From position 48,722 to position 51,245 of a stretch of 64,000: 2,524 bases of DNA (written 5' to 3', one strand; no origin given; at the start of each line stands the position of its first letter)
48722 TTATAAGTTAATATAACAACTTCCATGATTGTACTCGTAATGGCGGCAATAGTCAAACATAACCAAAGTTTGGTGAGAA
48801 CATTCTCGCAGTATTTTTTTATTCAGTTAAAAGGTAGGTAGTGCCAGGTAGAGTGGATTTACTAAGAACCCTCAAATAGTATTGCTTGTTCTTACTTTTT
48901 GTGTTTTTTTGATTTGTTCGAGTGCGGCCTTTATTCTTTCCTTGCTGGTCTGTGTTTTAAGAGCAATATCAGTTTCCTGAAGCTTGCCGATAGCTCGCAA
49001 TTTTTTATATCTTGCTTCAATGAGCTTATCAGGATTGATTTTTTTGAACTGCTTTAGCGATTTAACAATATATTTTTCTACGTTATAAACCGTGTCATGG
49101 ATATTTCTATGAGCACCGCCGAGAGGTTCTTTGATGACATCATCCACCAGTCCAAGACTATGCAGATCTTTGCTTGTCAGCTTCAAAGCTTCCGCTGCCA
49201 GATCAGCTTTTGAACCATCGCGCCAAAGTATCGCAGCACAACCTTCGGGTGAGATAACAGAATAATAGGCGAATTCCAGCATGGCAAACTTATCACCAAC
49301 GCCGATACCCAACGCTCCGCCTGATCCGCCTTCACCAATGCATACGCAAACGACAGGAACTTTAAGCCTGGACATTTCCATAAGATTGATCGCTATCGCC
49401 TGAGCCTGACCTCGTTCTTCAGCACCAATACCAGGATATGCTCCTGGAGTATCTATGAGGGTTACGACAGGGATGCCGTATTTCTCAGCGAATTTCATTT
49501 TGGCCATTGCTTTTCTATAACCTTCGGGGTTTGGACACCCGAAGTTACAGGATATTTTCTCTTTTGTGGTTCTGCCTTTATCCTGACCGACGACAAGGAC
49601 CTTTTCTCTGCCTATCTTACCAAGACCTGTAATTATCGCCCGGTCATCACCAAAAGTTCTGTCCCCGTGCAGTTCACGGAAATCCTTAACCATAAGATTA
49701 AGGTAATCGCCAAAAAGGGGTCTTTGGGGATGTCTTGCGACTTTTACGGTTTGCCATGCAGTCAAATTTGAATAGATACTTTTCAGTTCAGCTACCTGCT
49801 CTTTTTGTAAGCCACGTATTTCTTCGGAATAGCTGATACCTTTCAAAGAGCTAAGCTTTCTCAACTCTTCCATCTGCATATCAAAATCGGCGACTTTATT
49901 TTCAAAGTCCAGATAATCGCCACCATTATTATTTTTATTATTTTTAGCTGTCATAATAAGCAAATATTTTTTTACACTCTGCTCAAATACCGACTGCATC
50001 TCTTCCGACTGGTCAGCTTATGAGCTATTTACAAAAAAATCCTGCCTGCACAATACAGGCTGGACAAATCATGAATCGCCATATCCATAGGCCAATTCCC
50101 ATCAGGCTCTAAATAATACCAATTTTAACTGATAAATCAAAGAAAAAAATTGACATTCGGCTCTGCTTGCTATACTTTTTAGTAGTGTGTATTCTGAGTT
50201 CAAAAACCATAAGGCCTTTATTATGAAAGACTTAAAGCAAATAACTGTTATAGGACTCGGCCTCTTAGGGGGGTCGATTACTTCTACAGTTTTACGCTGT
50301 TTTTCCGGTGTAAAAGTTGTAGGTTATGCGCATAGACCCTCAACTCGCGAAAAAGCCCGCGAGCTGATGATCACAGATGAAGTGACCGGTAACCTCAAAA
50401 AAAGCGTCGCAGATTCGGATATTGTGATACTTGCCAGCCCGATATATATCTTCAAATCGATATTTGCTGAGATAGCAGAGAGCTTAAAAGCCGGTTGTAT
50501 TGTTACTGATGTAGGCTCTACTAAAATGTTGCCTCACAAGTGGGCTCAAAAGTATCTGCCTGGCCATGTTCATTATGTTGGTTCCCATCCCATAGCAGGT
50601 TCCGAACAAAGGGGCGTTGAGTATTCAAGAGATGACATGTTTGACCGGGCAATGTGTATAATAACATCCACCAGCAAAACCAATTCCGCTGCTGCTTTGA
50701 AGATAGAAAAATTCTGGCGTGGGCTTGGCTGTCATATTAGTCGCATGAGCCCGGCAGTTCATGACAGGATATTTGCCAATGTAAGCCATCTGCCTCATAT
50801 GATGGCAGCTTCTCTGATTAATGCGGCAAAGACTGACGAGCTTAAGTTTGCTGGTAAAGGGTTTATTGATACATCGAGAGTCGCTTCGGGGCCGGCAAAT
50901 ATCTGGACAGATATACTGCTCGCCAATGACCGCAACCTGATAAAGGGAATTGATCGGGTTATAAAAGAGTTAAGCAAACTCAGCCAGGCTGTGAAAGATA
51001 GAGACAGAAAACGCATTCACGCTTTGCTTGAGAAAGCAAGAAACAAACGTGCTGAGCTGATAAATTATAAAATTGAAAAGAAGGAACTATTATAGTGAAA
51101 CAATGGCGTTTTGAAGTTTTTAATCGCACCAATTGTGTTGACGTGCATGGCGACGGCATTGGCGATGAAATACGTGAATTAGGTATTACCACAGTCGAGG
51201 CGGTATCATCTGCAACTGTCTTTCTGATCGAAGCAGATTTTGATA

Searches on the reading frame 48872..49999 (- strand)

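Call 66: search_protein_families(library=pfam, proteins=[window:48872-49999:-], max_evalue=0.00001)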
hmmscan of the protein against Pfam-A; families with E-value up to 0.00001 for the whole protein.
window:48872-49999:- (375 aa): 2 families
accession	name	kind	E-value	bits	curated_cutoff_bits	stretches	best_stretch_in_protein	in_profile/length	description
PF03255.19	ACCA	-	3.2e-137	457.3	23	1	29-338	1-310/310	Acetyl co-enzyme A carboxylase carboxyltransferase-like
PF01039.27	Carboxyl_trans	-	8.9e-16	58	22.3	1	121-302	283-459/493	Carboxyl transferase domain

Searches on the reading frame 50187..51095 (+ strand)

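Call 66: search_protein_families(library=pfam, proteins=[window:50187-51095:+], max_evalue=0.00001)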
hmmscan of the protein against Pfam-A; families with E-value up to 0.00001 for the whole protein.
window:50187-51095:+ (302 aa): 3 families
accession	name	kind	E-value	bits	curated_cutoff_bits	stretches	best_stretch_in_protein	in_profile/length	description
PF02153.23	PDH_N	-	1.7e-33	115.8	26.5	1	41-184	11-152/154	Prephenate dehydrogenase, nucleotide-binding domain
PF20463.3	PDH_C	-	2.7e-21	76.2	22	1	188-282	1-101/102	Prephenate dehydrogenase, dimerization domain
PF03807.23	F420_oxidored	-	3.3e-07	31.3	21.6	1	18-109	1-91/94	NADP oxidoreductase coenzyme F420-dependent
